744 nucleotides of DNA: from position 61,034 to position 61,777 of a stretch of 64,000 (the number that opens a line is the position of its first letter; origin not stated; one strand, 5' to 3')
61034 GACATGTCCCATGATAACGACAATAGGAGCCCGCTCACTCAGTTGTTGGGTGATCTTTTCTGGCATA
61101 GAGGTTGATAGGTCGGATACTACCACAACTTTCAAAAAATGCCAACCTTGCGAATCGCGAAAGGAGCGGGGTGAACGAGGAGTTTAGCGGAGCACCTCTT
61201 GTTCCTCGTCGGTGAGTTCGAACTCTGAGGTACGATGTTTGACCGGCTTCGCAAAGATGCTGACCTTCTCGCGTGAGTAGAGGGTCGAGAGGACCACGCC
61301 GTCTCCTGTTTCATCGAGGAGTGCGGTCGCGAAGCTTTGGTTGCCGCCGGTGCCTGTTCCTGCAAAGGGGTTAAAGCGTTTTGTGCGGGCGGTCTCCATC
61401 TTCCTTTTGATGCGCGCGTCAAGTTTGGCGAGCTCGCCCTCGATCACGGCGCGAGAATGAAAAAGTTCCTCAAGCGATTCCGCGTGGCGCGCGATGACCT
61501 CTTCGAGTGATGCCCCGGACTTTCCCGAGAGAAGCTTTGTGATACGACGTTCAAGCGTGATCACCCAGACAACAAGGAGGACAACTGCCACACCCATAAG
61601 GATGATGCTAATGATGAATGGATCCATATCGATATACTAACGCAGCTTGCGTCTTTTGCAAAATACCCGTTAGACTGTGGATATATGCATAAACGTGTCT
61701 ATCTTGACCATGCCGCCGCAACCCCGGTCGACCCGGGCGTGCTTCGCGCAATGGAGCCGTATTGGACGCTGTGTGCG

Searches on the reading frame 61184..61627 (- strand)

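Call 63: search_protein_families(library=pfam, proteins=[window:61184-61627:-], max_evalue=0.01)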
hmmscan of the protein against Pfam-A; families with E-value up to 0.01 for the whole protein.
window:61184-61627:- (147 aa): 1 family
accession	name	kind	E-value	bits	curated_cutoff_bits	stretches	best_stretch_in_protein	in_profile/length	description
PF14584.11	DUF4446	-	4.8e-31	108.2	27.4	1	6-147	8-147/150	Protein of unknown function (DUF4446)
